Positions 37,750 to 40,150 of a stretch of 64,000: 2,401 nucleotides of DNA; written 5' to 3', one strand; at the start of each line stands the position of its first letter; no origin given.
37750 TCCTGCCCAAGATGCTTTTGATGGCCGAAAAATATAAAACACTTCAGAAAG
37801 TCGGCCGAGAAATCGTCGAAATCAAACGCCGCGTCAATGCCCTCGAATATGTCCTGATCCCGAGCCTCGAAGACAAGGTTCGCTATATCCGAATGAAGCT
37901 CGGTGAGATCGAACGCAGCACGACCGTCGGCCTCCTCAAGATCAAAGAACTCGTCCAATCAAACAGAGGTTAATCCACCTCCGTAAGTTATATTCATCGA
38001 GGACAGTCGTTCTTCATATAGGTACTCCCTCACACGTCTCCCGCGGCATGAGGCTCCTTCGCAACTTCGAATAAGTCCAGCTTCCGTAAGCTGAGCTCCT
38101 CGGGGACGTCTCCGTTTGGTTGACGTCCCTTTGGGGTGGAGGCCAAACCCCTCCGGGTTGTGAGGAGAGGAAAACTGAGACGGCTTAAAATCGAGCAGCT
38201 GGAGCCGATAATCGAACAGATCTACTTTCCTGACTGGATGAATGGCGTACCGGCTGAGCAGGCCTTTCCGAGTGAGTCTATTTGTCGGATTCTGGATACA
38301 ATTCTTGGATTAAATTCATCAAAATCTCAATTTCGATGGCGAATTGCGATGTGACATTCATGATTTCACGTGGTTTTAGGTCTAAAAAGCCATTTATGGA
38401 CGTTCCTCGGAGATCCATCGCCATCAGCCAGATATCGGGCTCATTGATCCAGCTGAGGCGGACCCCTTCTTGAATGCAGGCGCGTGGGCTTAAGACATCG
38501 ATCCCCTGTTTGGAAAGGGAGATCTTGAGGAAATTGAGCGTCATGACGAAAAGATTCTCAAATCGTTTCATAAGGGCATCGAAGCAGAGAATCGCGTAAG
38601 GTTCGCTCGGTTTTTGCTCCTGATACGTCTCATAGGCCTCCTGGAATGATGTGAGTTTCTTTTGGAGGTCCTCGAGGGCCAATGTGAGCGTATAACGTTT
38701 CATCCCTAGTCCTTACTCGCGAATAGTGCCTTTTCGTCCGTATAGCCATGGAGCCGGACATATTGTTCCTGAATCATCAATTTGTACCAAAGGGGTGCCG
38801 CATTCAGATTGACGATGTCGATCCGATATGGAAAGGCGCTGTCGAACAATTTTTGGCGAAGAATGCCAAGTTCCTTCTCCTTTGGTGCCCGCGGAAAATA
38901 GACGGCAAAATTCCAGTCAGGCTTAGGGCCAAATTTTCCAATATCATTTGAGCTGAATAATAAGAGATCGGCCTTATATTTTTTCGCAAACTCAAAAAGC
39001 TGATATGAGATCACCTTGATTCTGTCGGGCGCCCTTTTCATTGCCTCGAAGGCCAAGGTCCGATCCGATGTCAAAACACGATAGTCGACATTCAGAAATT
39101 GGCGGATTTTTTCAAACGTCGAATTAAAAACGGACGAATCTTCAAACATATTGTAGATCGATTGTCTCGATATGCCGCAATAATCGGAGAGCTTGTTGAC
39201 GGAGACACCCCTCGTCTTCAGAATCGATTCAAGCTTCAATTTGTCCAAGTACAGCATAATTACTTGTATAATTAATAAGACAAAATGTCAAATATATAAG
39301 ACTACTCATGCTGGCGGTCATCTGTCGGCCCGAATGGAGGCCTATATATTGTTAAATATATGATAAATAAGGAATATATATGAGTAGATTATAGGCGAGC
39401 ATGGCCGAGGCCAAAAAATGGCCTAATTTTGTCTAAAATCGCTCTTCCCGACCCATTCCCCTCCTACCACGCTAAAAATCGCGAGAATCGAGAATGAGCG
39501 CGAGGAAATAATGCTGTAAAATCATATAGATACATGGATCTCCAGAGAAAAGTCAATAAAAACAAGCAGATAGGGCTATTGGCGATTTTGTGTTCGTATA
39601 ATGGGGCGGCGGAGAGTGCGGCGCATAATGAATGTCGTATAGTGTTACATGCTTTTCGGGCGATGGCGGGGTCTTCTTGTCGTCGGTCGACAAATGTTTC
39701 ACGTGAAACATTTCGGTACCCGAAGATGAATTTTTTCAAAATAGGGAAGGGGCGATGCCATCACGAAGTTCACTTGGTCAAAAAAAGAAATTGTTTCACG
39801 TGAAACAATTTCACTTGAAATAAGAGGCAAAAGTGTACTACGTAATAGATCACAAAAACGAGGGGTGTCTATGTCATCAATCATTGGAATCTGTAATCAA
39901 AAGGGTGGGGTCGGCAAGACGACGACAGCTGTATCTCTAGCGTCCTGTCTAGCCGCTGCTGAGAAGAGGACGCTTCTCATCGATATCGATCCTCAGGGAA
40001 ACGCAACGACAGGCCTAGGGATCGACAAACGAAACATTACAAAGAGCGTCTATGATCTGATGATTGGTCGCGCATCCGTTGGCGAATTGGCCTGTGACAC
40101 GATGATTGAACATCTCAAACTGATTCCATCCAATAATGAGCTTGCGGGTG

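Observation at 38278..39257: HepT/MntA-like two-gene module with degenerate catalytic motifs in both partners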

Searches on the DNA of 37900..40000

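Call 32: search_rna_families(source=window, start=37900, end=40000, threshold=evalue, max_evalue=1)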
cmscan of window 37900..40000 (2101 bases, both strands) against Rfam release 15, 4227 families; matches with E-value up to 1: 1.
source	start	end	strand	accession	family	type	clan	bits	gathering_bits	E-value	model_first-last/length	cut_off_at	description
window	38204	38259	+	RF01149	sR10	Gene; snRNA; snoRNA; CD-box;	-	15.8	45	0.58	1-54/54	no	Small nucleolar RNA sR10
